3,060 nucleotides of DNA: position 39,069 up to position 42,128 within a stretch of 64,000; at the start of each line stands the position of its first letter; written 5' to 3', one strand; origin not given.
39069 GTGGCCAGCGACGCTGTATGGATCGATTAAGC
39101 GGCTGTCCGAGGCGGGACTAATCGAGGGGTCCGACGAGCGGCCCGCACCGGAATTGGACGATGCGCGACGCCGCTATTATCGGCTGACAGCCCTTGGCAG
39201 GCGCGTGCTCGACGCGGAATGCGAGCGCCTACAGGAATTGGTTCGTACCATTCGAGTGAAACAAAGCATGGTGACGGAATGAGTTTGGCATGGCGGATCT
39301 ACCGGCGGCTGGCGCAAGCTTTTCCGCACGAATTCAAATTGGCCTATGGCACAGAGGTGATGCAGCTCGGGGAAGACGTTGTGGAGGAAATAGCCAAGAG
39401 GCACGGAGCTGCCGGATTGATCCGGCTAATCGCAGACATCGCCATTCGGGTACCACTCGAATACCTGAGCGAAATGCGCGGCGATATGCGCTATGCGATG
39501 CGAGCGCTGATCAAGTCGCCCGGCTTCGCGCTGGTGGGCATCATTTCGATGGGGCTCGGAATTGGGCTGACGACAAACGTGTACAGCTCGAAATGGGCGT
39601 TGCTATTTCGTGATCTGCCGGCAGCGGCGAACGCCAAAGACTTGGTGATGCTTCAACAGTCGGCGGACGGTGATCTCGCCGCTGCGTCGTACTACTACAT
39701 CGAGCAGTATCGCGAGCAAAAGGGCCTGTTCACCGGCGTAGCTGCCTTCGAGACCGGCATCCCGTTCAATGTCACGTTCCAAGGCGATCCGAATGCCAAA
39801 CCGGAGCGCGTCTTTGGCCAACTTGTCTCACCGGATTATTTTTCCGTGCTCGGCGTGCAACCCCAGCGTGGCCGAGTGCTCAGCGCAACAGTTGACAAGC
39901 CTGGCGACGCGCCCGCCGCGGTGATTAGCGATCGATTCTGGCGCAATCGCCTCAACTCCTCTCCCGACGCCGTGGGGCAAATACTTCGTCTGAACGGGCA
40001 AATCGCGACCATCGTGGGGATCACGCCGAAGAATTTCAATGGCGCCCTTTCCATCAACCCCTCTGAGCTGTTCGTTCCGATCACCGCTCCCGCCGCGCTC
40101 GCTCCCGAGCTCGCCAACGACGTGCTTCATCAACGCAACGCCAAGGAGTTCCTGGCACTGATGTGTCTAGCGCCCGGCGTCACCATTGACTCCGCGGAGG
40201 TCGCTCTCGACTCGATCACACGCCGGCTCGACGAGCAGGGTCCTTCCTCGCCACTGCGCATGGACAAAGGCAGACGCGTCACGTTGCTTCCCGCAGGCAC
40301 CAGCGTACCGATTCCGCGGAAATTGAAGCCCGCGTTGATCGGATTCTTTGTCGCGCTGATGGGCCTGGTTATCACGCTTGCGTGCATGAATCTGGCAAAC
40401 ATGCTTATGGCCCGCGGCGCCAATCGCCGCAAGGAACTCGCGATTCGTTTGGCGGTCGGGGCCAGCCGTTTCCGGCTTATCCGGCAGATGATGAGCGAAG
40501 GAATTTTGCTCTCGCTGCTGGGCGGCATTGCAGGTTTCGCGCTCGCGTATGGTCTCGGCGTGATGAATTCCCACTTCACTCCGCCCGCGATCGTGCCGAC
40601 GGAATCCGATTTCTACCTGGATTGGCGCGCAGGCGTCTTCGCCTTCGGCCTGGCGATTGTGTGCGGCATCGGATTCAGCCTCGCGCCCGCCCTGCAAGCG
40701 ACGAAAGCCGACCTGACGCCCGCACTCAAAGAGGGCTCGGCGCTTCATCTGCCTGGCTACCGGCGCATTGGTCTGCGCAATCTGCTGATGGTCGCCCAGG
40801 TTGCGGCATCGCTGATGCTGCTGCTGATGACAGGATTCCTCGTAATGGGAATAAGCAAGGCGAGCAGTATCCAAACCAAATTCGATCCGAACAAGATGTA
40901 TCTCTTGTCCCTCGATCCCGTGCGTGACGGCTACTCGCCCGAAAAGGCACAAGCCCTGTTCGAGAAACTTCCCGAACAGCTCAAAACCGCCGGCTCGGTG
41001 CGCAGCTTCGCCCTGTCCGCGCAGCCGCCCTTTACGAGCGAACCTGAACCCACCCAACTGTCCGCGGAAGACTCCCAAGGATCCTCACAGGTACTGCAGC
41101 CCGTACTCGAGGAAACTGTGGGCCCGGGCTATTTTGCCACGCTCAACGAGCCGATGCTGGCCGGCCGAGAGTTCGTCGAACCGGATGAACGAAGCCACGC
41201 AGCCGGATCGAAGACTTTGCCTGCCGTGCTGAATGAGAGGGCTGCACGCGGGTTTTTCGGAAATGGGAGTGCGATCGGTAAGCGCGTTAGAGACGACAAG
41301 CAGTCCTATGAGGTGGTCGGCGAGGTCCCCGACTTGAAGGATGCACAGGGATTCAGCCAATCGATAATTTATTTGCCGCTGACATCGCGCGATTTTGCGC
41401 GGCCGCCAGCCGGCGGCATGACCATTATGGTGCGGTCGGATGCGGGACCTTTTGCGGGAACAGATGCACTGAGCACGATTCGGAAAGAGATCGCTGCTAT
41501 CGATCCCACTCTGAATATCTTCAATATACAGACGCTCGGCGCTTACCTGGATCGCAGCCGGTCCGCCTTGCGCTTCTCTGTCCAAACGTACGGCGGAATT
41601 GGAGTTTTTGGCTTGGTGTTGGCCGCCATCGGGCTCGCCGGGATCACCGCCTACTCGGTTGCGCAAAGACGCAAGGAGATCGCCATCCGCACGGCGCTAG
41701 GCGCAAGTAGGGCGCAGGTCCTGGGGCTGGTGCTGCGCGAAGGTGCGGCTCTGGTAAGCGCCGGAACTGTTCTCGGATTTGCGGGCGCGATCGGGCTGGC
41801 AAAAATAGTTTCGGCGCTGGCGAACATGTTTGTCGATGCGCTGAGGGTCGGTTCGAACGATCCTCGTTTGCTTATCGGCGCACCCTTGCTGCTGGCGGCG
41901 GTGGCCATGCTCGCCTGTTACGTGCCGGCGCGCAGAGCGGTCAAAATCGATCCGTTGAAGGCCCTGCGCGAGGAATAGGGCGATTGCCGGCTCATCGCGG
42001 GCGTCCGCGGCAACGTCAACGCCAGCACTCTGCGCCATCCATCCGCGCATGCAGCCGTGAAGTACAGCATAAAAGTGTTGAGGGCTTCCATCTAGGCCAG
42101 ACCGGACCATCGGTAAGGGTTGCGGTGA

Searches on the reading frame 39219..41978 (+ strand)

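Call 9: search_protein_families(library=pfam, proteins=[window:39219-41978:+])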
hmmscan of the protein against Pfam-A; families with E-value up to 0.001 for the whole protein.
window:39219-41978:+ (919 aa): 2 families
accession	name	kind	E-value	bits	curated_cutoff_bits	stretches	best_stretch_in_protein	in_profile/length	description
PF02687.27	FtsX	-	2.3e-29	102.3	25.5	2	794-912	3-120/120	FtsX-like permease C-terminal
PF12704.14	MacB_PCD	-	3e-27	96.7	27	2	136-331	33-205/207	MacB-like periplasmic core domain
